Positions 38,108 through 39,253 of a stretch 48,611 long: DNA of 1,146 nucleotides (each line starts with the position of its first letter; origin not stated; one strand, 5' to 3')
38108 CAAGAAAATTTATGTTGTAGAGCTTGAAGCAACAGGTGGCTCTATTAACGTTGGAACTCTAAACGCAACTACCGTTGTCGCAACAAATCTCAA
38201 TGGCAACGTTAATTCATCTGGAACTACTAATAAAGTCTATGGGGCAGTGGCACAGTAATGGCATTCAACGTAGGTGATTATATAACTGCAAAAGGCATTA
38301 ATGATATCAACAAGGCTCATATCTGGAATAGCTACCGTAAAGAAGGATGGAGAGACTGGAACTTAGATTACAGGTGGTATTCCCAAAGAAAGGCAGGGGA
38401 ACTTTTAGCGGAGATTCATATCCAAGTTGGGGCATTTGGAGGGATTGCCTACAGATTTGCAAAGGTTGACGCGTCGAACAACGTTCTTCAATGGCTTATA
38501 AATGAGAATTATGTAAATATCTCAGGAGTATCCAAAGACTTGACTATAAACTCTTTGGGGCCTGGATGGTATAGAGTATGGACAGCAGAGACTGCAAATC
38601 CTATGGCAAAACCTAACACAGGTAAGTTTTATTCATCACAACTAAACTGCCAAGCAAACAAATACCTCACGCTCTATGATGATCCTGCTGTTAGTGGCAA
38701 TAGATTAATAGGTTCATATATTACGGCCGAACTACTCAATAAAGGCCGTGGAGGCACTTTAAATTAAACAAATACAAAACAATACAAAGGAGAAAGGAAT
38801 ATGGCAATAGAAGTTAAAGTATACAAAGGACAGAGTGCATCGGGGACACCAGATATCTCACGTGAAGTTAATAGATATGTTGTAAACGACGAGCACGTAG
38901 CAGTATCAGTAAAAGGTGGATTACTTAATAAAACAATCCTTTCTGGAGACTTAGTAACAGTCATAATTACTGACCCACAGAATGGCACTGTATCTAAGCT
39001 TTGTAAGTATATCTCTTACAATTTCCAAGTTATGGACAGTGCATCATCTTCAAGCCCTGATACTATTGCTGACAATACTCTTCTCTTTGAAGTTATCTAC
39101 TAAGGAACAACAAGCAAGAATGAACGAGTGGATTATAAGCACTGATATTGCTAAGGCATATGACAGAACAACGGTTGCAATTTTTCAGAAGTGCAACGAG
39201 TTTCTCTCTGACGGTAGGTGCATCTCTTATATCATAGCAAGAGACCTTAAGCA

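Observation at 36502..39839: Large terminase split into separate ATPase and nuclease ORFs by a 1.64-kb cargo insertion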

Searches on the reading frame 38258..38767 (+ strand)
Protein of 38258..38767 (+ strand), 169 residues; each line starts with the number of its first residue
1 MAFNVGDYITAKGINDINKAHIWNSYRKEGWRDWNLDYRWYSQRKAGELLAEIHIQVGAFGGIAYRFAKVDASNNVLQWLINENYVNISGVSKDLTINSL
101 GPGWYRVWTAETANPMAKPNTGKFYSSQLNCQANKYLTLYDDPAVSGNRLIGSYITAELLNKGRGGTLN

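Call 3: search_protein_families(library=pfam, proteins=[window:38258-38767:+], max_evalue=0.1)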
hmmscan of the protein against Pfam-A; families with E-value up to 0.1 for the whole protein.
window:38258-38767:+ (169 aa): 0 families

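Call 4: search_protein_families(library=phrogs, proteins=[window:38258-38767:+], max_evalue=0.01)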
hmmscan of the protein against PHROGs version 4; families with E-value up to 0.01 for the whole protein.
window:38258-38767:+ (169 aa): 0 families

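Call 62: search_protein_families(library=ncbifam, proteins=[window:38258-38767:+], max_evalue=0.1)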
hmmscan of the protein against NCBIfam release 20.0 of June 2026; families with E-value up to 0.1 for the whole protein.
window:38258-38767:+ (169 aa): 1 family
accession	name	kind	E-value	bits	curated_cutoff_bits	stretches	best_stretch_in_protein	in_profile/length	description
NF048003.1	GTA_spike_fiber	domain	0.023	15.3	36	1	74-115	96-135/182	phage head spike fiber domain-containing protein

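Call 64: find_homologous_proteins(query=window:38258-38767:+, max_evalue=0.001)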
Query window:38258-38767:+ (169 aa): 12 proteins with E <= 0.001 among 38 candidates.
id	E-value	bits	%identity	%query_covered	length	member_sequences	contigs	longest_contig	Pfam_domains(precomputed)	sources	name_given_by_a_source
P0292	2.6e-107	374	96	100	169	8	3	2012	-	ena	-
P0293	3.0e-84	299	79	100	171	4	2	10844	-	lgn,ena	-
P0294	4.9e-49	184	52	100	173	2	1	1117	-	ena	-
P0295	1.6e-48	183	54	100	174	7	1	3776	-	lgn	-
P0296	4.5e-46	175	55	100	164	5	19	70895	-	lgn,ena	-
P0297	8.1e-46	174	51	100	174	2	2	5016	-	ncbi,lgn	-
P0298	1.2e-44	170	52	100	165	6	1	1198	-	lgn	-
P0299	2.1e-44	169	50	99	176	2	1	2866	-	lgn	-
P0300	1.3e-30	124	44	98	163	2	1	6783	-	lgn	-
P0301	6.2e-27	112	44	99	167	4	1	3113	-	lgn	-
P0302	9.2e-27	112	41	99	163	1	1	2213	-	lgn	-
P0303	2.2e-9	55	34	99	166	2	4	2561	-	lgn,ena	-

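Call 66: find_encoding_contigs(protein=P0296, flank=5000, max_places=3)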
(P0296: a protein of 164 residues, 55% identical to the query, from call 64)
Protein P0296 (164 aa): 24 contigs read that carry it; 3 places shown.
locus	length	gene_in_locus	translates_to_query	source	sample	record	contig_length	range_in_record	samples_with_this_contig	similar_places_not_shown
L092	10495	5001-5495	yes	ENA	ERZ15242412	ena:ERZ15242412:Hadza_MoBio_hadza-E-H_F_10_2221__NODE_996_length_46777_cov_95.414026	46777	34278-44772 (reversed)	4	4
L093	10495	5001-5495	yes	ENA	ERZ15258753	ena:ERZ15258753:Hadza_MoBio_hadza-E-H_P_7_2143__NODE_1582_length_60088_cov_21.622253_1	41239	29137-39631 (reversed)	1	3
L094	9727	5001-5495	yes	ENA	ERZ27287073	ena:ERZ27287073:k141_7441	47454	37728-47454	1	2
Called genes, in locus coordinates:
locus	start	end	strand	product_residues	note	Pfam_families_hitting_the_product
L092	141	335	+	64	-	-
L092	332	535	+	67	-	-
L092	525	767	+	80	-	-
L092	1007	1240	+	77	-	-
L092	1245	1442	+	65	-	-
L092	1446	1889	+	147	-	-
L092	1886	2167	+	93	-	-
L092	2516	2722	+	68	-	PF08410:DUF1737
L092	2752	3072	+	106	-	-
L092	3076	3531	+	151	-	-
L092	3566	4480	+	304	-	PF03237:Terminase_6N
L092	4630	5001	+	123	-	-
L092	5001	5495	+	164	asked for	-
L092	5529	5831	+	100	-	-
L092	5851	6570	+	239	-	-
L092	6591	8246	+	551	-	PF12236:Head-tail_con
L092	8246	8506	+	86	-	-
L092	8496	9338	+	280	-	-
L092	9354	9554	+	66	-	-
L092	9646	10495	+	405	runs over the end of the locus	-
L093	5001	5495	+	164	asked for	-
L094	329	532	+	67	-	-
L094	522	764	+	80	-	-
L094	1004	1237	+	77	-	-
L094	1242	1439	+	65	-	-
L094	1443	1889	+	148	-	-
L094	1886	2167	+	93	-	-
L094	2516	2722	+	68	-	PF08410:DUF1737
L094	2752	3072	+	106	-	-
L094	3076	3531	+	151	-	-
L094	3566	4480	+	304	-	PF03237:Terminase_6N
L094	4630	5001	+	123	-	-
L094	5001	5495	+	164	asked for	-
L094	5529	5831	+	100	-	-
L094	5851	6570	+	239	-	-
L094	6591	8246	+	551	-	PF12236:Head-tail_con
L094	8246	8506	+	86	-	-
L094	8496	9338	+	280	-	-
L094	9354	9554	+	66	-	-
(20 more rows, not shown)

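Call 67: find_encoding_contigs(protein=P0300, flank=5000, max_places=2)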
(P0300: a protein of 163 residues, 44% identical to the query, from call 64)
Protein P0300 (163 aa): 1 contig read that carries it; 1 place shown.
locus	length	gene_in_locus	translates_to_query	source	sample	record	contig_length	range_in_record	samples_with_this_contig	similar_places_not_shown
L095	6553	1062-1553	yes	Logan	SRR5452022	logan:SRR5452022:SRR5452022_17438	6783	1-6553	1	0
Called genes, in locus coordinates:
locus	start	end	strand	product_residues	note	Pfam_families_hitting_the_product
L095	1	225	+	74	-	?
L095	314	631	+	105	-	-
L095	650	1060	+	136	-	-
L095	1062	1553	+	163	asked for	-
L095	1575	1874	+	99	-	-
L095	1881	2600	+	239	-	-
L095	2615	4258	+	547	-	PF12236:Head-tail_con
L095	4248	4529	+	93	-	-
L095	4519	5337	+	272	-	-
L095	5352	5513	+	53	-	-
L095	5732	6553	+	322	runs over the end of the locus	PF20911:GP7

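Call 77: predict_structure(alignment_id=A4)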
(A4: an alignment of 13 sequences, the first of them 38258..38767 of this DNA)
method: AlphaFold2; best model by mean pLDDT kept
length: 169 residues; sequences in the alignment: 13
mean_pLDDT: 80.1   pTM: 0.75
mean pLDDT of the five models: 80.1, 79.3, 76.7, 74.8, 73.7
residues with pLDDT >= 90: 64; 70-90: 70; 50-70: 21; < 50: 14
segments of 3 or more residues with pLDDT < 50: 144-152, 165-169
pLDDT, mean of each block of 10 residues (from residue 1): 71 82 87 86 90 91 93 94 87 94 93 84 87 61 48 60 50
secondary structure, 60 per line:
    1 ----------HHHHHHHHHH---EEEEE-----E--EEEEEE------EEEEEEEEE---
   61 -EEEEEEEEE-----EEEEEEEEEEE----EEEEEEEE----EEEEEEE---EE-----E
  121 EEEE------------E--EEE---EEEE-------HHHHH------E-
elements in order: H11-20 E24-28 E37-42 E49-57 E62-70 E76-86 E91-98 E103-109 E120-124 E140-142 E146-149 H157-161

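Call 80: fold_search(model_id=the predicted structure, library=pdb)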
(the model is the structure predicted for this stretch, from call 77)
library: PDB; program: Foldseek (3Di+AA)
matches with E <= 10: 1803; with E <= 0.001: 1
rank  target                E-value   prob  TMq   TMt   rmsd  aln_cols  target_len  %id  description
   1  1o6u_E                4.8e-04  1.00  0.33  0.17   6.5       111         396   17  The Crystal Structure of Human Supernatant Protein Factor (released 2003-10-17)
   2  6ov3_B                2.0e-03  0.99  0.32  0.39   7.0       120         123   12  Crystal structure of human claudin-9 in complex with Clostridium perfringens entertoxin C-terminal domain in open form (released 2019-09-04)
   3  8a28_A                2.1e-03  0.96  0.25  0.14   7.3       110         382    9  Structure of the astacin zymogen of LAST-MAM from Limulus polyphemus (released 2022-10-19)
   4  8u5b_B                2.5e-03  0.99  0.33  0.41  12.8       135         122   10  Cryo-EM structure of human claudin-4 complex with Clostridium perfringens enterotoxin C-terminal domain and sFab COP-1 (released 2023-09-27)
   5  8xmz_A                2.8e-03  0.99  0.30  0.35   7.3       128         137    7  Crystal structure of a novel porphyran-binding carbohydrate binding module (released 2024-01-17)
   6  6ov2_B                3.5e-03  0.96  0.29  0.34  13.8       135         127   12  Crystal structure of human claudin-9 in complex with Clostridium perfringens entertoxin C-terminal domain in closed fo (released 2019-09-04)
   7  4uyb                  3.7e-03  0.99  0.31  0.16   6.7       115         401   16  Crystal structure of SEC14-like protein 3 (released 2014-09-24)
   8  7kp4_B                3.9e-03  0.92  0.27  0.32  15.6       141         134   11  Crystal structure of human claudin-4 in complex with Clostridium perfringens enterotoxin C-terminal domain (released 2020-12-09)
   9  9i0y_a                3.9e-03  0.44  0.17  0.22  13.4       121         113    7  Recombinant Ena2A fibers (released 2025-03-12)
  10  9i0y_0                3.9e-03  0.44  0.17  0.22  13.4       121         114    7  Recombinant Ena2A fibers (released 2025-03-12)
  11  1olm_E                5.5e-03  0.99  0.34  0.17   6.2       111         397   16  Supernatant Protein Factor in Complex with RRR-alpha-Tocopherylquinone: A Link between Oxidized Vitamin E and Choleste (released 2004-08-12)
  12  4tlg_A                5.5e-03  0.97  0.30  0.16   6.8       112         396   15  Crystal structure of SEC14-like protein 4 (SEC14L4) (released 2014-07-02)
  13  9f4b_F1               5.5e-03  0.94  0.31  0.16  11.6       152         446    8  Pre-assembled baseplate cup of Klebsiella phage KP1 variant vB_Kpn_Lilla1 (released 2025-05-14)
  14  6hm8_A                6.1e-03  0.99  0.32  0.39   8.8       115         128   11  Crystal structure of human ACBD3 GOLD domain in complex with 3A protein of enterovirus-D68 (fusion protein) (released 2019-07-24)
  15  8iq5_D                6.4e-03  0.98  0.31  0.12   6.2       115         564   14  Crystal structure of trimeric K2-2 TSP (released 2024-02-21)
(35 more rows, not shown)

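Call 83: fold_search(model_id=the predicted structure, library=viral)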
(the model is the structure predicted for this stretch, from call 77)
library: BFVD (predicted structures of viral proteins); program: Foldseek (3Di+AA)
matches with E <= 10: 1844; with E <= 0.001: 7
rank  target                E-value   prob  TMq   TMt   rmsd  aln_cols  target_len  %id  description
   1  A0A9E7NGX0            3.2e-04  0.99  0.33  0.11  13.0       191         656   14  (no name in the UniProt tables at hand)
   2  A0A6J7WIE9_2          5.0e-04  0.99  0.32  0.08  10.4       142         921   13  Collagen triple helix repeat [uncultured Caudovirales phage]
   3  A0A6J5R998            7.0e-04  1.00  0.35  0.37   8.0       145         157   13  Uncharacterized protein [uncultured Caudovirales phage]
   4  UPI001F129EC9         7.3e-04  1.00  0.32  0.11   5.9       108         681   14  (no name look-up for this kind of identifier)
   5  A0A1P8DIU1            8.7e-04  0.97  0.30  0.27  13.7       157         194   14  (no name in the UniProt tables at hand)
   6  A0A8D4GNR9            9.2e-04  1.00  0.32  0.26   7.5       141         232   10  (no name in the UniProt tables at hand)
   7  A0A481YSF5            9.7e-04  1.00  0.37  0.10   9.6       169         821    8  Enamelin [Iridovirus LCIVAC01]
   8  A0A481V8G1            1.1e-03  1.00  0.36  0.39   4.8       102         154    9  Transmembrane domain protein [Halobacterium phage ChaoS9]
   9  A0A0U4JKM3            1.3e-03  0.97  0.27  0.23  10.5       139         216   13  Uncharacterized protein [Arthrobacter phage Galaxy]
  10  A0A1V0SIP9            1.4e-03  0.99  0.27  0.24   9.1       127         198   13  Uncharacterized protein [Klosneuvirus KNV1]
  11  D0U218                1.5e-03  0.85  0.23  0.19   9.9       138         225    9  Uncharacterized protein [Clavibacter phage CMP1]
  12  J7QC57                1.6e-03  1.00  0.35  0.38   5.9       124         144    9  Uncharacterized protein [Alphaspiravirus yamagawaense]
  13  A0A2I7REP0            1.7e-03  0.99  0.33  0.18  13.0       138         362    6  Uncharacterized protein [Vibrio phage 1.169.O._10N.261.52.B1]
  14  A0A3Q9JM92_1          1.7e-03  0.95  0.26  0.06  10.6       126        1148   18  (no name in the UniProt tables at hand)
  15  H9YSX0                1.7e-03  0.75  0.20  0.16  10.9       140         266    8  (no name in the UniProt tables at hand)
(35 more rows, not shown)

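Call 91: search_protein_families(library=padloc, proteins=[window:38258-38767:+], max_evalue=0.1)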
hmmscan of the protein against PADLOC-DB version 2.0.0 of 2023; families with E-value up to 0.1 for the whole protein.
window:38258-38767:+ (169 aa): 0 families

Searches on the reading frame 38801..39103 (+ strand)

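Call 3: search_protein_families(library=pfam, proteins=[window:38801-39103:+], max_evalue=0.1)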
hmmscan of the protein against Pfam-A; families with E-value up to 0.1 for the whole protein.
window:38801-39103:+ (100 aa): 1 family
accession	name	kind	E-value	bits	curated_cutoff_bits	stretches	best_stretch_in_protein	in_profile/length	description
PF16976.10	RcpC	-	0.047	14.1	28.8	1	29-82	8-66/114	Flp pilus assembly protein RcpC/CpaB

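Call 4: search_protein_families(library=phrogs, proteins=[window:38801-39103:+], max_evalue=0.01)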
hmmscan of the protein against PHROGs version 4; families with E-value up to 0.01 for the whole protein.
window:38801-39103:+ (100 aa): 0 families

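Call 62: search_protein_families(library=ncbifam, proteins=[window:38801-39103:+], max_evalue=0.1)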
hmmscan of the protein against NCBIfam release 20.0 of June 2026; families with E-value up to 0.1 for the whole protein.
window:38801-39103:+ (100 aa): 1 family
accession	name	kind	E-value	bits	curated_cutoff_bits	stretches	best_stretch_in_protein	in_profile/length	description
NF008061.0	PRK10795.1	equivalog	0.092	11.3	962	1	30-82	250-303/634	peptidoglycan DD-transpeptidase MrdA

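Call 91: search_protein_families(library=padloc, proteins=[window:38801-39103:+], max_evalue=0.1)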
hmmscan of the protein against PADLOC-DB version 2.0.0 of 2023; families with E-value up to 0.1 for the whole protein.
window:38801-39103:+ (100 aa): 0 families
